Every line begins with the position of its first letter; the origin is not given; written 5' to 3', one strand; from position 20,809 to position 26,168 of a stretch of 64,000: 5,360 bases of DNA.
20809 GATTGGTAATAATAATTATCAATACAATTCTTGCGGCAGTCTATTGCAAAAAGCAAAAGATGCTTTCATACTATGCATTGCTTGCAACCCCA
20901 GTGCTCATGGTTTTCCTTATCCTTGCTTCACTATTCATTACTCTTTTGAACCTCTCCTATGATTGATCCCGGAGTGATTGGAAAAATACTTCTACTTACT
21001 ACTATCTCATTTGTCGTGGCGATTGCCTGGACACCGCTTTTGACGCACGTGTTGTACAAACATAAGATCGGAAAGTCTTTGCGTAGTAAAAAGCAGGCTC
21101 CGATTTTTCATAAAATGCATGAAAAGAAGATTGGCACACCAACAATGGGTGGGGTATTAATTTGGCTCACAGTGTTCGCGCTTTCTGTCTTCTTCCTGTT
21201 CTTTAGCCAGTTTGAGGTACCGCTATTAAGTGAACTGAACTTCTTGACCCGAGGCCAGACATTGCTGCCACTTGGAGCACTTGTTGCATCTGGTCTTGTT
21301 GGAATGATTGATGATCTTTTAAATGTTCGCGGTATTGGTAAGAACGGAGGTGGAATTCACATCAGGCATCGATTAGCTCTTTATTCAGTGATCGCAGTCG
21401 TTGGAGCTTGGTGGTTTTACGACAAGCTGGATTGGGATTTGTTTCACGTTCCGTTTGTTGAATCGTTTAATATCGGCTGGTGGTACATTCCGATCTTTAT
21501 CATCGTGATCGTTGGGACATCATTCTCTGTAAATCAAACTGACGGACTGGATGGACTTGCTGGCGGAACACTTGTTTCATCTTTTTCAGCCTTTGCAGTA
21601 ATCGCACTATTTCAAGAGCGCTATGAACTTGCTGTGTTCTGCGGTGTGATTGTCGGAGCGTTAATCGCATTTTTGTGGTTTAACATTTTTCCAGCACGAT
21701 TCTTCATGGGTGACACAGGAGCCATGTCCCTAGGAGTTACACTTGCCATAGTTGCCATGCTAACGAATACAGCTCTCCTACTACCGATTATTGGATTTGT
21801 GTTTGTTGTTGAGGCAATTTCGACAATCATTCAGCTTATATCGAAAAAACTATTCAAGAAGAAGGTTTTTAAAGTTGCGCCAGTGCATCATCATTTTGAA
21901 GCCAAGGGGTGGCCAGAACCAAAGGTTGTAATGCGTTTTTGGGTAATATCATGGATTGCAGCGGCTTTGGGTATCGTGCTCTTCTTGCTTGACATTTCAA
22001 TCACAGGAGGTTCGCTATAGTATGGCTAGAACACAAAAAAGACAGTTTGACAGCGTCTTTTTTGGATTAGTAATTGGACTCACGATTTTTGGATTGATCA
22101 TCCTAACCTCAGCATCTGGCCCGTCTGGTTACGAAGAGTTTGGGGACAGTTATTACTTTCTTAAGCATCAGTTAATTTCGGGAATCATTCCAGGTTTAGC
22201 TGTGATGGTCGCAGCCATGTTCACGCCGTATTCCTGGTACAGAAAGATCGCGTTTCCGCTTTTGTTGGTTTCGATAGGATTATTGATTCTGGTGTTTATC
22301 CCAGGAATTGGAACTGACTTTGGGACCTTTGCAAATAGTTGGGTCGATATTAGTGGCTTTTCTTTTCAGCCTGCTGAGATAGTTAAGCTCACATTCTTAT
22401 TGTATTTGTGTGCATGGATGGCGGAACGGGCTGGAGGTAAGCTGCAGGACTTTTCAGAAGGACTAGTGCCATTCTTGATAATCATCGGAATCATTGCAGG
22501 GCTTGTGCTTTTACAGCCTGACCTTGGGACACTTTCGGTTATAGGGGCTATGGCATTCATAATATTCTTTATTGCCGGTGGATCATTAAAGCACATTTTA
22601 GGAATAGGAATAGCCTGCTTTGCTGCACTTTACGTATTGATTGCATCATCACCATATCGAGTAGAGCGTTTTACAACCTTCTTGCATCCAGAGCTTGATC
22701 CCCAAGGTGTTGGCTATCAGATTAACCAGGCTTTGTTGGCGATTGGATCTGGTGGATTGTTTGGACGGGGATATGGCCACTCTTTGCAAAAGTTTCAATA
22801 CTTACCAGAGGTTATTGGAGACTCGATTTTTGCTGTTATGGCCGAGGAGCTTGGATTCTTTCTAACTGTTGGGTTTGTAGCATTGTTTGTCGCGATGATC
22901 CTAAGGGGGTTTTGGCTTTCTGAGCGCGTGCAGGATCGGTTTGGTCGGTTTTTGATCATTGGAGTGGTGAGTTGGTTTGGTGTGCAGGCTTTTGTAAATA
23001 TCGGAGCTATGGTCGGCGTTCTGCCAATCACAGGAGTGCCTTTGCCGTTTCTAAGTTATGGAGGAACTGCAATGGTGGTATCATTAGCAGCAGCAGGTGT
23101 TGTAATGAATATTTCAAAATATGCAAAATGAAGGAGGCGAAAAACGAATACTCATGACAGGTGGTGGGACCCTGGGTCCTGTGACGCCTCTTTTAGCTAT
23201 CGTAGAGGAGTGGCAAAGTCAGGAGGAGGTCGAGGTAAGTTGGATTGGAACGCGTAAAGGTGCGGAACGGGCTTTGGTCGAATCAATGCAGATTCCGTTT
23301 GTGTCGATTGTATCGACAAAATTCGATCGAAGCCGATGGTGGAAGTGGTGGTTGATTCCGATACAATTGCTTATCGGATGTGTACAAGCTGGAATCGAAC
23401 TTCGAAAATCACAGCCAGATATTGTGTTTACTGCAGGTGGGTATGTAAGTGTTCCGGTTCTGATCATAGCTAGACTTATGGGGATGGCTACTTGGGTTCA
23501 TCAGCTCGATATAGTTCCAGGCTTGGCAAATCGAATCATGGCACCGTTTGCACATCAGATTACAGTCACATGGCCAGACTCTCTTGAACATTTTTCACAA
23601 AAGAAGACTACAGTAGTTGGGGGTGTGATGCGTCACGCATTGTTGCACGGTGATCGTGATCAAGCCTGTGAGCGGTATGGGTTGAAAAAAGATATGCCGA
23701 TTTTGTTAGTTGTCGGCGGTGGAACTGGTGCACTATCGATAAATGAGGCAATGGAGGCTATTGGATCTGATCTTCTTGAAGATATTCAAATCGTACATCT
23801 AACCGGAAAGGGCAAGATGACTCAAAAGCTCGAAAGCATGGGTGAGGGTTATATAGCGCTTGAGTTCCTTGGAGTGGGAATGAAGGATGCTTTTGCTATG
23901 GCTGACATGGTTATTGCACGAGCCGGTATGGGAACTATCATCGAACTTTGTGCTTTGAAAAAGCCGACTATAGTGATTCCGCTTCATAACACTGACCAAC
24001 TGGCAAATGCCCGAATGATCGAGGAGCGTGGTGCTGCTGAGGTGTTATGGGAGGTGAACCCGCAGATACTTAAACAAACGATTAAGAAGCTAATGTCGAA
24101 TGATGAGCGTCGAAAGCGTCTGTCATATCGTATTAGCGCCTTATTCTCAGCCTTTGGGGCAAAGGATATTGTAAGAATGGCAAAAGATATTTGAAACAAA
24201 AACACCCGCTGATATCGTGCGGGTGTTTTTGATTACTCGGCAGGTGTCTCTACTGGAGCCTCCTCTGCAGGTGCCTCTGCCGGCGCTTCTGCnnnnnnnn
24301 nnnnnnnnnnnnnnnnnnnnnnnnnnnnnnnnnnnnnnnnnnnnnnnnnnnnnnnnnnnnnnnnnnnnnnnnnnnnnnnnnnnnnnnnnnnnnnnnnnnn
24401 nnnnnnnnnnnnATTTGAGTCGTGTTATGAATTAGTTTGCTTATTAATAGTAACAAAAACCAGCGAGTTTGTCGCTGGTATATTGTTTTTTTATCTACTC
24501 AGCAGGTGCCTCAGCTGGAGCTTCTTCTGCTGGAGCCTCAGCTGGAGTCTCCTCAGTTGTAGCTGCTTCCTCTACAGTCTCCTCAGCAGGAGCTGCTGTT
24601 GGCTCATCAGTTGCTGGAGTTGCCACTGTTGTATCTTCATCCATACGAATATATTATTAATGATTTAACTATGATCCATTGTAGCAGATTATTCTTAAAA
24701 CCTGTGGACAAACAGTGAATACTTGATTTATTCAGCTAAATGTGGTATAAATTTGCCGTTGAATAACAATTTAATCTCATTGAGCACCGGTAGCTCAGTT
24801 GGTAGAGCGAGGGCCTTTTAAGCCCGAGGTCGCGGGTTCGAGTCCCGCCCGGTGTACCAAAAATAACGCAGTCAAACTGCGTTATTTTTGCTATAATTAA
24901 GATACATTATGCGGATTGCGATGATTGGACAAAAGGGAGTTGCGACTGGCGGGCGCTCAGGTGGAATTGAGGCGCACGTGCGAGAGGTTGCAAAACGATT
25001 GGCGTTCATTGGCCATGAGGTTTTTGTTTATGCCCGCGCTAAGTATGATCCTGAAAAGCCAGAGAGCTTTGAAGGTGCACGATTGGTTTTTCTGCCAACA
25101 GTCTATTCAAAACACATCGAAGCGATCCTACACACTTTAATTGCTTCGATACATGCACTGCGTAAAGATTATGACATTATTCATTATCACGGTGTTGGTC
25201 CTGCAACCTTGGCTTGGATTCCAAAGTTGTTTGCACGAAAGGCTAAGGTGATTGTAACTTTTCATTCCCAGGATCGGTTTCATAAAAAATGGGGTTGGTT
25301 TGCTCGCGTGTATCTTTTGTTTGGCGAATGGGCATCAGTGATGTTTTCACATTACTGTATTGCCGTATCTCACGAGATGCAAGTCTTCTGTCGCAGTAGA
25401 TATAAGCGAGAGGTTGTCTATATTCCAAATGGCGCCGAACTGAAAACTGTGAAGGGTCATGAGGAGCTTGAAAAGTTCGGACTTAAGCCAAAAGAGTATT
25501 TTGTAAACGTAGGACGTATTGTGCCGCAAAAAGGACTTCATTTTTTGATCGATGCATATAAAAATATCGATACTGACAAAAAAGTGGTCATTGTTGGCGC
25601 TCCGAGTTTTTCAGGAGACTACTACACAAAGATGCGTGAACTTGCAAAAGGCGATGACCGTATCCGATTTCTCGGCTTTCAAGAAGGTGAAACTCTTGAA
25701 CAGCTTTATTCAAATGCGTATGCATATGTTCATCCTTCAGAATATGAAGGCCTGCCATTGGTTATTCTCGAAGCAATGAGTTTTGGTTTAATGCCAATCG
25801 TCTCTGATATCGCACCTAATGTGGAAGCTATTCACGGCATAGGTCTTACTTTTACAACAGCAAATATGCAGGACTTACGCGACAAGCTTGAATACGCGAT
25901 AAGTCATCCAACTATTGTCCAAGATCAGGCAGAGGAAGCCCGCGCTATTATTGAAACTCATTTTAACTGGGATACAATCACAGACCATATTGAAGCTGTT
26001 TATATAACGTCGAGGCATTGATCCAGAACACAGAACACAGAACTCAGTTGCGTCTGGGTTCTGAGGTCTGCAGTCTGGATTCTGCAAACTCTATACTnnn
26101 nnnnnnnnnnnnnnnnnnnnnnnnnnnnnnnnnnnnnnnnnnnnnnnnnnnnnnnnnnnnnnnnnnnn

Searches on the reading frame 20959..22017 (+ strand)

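Call 14: search_protein_families(library=pfam, proteins=[window:20959-22017:+], max_evalue=0.001)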
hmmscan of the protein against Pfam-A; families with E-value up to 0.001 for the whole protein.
window:20959-22017:+ (353 aa): 2 families
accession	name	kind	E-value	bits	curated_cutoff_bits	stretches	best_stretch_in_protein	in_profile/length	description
PF00953.26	Glycos_transf_4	-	8.8e-32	110.7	27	1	105-268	5-158/160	Glycosyl transferase family 4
PF10555.14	MraY_sig1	-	0.00051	19.8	20.1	0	58-68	2-12/13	Phospho-N-acetylmuramoyl-pentapeptide-transferase signature 1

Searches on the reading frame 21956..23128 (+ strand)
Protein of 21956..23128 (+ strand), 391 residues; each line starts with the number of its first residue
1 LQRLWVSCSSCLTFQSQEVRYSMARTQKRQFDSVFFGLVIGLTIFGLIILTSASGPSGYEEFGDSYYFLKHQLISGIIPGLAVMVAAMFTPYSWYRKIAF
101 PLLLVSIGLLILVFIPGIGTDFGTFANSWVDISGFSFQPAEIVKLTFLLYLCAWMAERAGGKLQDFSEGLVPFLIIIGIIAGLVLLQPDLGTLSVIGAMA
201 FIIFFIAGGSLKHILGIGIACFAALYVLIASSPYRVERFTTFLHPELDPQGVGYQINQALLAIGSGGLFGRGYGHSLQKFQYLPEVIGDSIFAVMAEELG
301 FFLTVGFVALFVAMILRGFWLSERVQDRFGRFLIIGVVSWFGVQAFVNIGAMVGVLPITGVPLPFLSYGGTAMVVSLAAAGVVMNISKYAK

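Call 14: search_protein_families(library=pfam, proteins=[window:21956-23128:+], max_evalue=0.001)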
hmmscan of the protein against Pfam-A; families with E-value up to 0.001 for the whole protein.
window:21956-23128:+ (391 aa): 1 family
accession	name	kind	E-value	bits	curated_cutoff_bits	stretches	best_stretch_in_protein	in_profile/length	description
PF01098.24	FTSW_RODA_SPOVE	-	2.9e-95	319.7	26.4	1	35-390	4-354/356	Cell cycle protein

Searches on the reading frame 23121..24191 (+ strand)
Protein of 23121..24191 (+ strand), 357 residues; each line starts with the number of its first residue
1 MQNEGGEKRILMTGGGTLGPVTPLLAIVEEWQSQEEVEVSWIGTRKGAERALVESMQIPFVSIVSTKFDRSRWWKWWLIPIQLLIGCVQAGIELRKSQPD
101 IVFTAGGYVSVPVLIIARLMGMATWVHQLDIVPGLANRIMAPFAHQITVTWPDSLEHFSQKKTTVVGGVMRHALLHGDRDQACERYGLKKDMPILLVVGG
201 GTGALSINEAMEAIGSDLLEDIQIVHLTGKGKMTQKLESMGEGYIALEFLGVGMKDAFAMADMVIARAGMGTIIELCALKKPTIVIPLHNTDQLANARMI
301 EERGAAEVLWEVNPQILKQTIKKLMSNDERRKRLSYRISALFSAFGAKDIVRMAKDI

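Call 14: search_protein_families(library=pfam, proteins=[window:23121-24191:+], max_evalue=0.001)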
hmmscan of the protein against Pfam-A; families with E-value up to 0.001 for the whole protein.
window:23121-24191:+ (357 aa): 2 families
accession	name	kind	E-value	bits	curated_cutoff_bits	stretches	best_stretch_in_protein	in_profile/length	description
PF03033.26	Glyco_transf_28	-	1.1e-25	90.8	26.2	1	10-147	1-137/139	Glycosyltransferase family 28 N-terminal domain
PF04101.22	Glyco_tran_28_C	-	6.9e-25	88.4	22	1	195-335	2-151/166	Glycosyltransferase family 28 C-terminal domain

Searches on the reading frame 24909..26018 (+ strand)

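Call 14: search_protein_families(library=pfam, proteins=[window:24909-26018:+], max_evalue=0.001)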
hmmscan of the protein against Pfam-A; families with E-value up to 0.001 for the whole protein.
window:24909-26018:+ (370 aa): 6 families
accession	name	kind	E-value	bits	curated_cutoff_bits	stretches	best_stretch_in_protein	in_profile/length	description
PF00534.26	Glycos_transf_1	-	4.2e-28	98.5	26.4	1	189-345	8-170/172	Glycosyl transferases group 1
PF13692.12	Glyco_trans_1_4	-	4.2e-23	82.6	27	1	197-331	3-140/142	Glycosyl transferases group 1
PF13439.12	Glyco_transf_4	-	8.2e-22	78.5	28.5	1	18-178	2-168/170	Glycosyltransferase Family 4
PF13579.12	Glyco_trans_4_4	-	4.9e-15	56.6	29.7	1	18-175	1-158/158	Glycosyl transferase 4-like domain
PF20706.3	GT4-conflict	-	1.5e-08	34.5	26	1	200-298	202-310/385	Family 4 Glycosyltransferase in conflict systems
PF13524.12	Glyco_trans_1_2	-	1.9e-05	25.1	25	1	212-361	4-142/144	Glycosyl transferase-like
